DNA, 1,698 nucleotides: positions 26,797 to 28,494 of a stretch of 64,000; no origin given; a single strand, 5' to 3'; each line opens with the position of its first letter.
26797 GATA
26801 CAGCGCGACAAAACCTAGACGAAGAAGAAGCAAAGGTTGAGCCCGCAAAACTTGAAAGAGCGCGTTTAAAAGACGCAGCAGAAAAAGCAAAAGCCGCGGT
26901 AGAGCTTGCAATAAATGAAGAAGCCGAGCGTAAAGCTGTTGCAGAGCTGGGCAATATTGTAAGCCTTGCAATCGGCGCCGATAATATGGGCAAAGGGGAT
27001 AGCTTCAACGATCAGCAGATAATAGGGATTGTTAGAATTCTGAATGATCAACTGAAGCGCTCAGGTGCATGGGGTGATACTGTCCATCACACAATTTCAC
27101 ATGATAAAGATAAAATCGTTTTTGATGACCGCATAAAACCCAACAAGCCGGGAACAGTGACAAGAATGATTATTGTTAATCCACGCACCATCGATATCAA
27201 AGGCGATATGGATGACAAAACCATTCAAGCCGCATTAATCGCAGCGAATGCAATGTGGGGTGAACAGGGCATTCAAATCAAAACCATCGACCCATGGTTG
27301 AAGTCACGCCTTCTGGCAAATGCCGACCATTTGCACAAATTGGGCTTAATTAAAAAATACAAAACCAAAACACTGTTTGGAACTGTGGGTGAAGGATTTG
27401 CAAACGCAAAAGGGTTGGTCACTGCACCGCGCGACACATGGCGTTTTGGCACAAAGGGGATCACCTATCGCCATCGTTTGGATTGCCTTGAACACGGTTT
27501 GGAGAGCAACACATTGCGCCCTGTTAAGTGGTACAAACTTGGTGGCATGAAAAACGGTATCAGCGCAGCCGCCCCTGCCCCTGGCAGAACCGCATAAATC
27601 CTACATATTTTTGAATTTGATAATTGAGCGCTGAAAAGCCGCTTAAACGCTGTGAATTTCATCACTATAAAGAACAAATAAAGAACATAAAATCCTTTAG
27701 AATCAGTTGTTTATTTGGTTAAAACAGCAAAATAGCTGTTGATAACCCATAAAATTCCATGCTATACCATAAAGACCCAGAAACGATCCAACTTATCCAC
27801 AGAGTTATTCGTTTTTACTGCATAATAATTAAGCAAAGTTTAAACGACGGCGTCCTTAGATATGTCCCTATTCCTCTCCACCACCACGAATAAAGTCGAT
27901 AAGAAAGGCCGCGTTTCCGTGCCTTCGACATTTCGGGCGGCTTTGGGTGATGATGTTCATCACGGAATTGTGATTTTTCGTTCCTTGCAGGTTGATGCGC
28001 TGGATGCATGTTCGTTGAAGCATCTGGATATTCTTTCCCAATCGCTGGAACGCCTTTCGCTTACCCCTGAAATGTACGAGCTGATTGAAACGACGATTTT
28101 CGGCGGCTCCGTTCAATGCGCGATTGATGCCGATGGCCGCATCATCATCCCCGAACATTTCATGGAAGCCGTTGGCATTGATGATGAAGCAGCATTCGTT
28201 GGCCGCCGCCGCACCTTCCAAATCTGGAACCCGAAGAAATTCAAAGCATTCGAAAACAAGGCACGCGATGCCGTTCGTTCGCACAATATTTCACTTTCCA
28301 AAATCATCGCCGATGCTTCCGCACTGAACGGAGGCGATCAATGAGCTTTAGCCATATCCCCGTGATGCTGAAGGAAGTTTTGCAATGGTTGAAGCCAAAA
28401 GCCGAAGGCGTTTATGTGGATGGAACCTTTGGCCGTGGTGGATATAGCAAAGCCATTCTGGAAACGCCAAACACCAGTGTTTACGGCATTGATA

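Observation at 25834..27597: Large orphan coiled-coil protein with a unique C-terminal domain between rnpB and the dcw cluster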

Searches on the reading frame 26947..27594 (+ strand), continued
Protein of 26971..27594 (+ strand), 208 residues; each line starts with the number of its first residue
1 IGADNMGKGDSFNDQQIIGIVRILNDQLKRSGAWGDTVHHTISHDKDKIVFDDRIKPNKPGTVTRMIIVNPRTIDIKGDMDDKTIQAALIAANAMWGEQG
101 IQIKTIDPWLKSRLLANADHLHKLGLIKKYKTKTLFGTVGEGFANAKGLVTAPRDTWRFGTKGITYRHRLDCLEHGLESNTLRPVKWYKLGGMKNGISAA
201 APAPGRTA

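Call 79: search_solved_structures(query=P0006, max_evalue=0.01)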
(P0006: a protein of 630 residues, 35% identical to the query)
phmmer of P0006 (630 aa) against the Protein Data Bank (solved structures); distinct sequences matched with E-value up to 0.01: 3.
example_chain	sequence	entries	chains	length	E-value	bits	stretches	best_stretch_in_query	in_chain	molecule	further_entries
8cwy_A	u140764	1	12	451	0.00036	22.7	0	70-109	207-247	T32-15-1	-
8cws_A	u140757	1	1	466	0.00045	22.4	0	70-109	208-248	F4132-2 Chain A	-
5cwb_A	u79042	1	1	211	0.0021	20.2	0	70-108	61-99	Designed helical repeat protein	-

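Call 84: search_protein_families(library=pfam, alignment_id=A3, max_evalue=10)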
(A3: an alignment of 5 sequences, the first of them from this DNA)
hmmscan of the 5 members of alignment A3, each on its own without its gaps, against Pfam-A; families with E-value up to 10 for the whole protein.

A. member 1, seq(216 aa): 0 families

B. families by the number of members that match (of 5 scanned): 2 families
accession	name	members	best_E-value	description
PF17433.7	Glyco_hydro_49N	1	0.041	Glycosyl hydrolase family 49 N-terminal Ig-like domain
PF02117.22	7TM_GPCR_Sra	1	0.067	Serpentine type 7TM GPCR chemoreceptor Sra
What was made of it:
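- On KA1 domain (PF02149) membrane-association module: No Pfam hit even at E≤10 on the five domains (call 84).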

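Call 85: search_protein_families(library=ncbifam, alignment_id=A3, max_evalue=10)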
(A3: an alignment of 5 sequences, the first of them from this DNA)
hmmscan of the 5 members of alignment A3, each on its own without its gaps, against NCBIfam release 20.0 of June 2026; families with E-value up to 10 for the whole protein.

A. member 1, seq(216 aa): 0 families

B. families by the number of members that match (of 5 scanned): 2 families
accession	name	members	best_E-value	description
NF047582.1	LIC13081_fam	1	0.072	LIC13081 family protein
NF041774.1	tung_ATPbind_TupC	1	0.074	tungstate ABC transporter ATP-binding protein TupC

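Call 86: find_related_loci(query=A3, collection=viral_contigs, flank=5000)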
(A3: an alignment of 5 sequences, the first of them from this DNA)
Query A3 (216 aa) in viral_contigs; peptide patterns used: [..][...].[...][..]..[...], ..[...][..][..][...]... (x = any residue, [..] = any of these).
92 stretches matched a pattern, but none encodes a relative of the query by tblastn (E <= 1e-3).

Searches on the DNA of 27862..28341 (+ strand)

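Call 50: search_rna_families(sources=[L013, L014, L015, L016, L017, L018, L019], threshold=gathering)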
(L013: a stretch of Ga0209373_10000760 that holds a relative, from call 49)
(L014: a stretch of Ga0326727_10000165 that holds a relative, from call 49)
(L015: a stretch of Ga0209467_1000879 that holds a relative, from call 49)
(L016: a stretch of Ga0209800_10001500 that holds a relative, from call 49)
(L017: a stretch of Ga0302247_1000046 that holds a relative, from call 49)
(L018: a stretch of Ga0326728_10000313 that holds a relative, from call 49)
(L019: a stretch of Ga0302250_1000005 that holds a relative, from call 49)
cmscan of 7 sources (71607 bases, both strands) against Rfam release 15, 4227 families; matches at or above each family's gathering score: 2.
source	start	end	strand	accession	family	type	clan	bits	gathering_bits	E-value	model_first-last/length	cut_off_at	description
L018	4366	4738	-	RF01849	alpha_tmRNA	Gene;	CL00001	246.3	50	2.8e-70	1-355/355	no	Alphaproteobacteria transfer-messenger RNA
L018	4440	4683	-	RF04321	tmRNA_permuted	Gene;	-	162.5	47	1.5e-32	1-213/213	no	permuted transfer-messenger RNA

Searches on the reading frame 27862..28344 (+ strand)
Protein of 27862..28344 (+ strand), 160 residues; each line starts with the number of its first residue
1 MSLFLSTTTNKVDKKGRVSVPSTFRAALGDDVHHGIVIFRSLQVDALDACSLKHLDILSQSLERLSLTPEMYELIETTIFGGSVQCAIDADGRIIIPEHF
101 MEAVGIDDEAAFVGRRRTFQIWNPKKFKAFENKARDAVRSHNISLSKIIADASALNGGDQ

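Call 4: search_protein_families(library=pfam, proteins=[window:27862-28344:+], max_evalue=1)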
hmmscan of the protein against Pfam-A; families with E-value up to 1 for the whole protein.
window:27862-28344:+ (160 aa): 2 families
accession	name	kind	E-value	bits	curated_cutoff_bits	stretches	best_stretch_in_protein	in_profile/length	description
PF02381.23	MraZ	-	2.5e-20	72.7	23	2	79-136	1-58/72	MraZ protein, putative antitoxin-like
PF04014.23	MazE_antitoxin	-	0.00039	20.7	24.7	1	11-29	3-21/48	Antidote-toxin recognition MazE, bacterial antitoxin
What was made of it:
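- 27862..28344 (+): mraZ, first gene of the dcw cluster and the conserved downstream neighbour. Pfam PF02381, E=2.5e-20 (call 4).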

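Call 49: find_related_loci(query=window:27862-28341:+, collection=metagenome_contigs, flank=5000)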
Query window:27862-28341:+ (160 aa) in metagenome_contigs; peptide patterns used: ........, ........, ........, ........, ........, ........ (x = any residue, [..] = any of these).
164 stretches matched a pattern; 11 encode a relative of the query (tblastn E <= 1e-3); 11 distinct loci.
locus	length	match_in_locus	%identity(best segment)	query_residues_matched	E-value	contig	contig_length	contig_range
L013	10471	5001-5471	61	1-158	5e-64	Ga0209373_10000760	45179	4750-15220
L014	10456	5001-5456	61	1-153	5e-63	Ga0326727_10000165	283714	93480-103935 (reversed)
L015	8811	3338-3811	62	1-159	3e-60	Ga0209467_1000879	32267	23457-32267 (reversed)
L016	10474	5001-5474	62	1-159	3e-60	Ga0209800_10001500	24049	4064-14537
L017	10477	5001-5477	64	1-159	3e-60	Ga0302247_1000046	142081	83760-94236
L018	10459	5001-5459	63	1-154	1e-58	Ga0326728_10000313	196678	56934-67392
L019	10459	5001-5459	63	1-154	2e-58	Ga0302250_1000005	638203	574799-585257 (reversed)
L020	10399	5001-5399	35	1-133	1e-28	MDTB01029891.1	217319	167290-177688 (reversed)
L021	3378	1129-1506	39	4-128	2e-28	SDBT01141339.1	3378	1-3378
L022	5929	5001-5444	35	3-136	3e-13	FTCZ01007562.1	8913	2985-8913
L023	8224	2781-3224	35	3-136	3e-13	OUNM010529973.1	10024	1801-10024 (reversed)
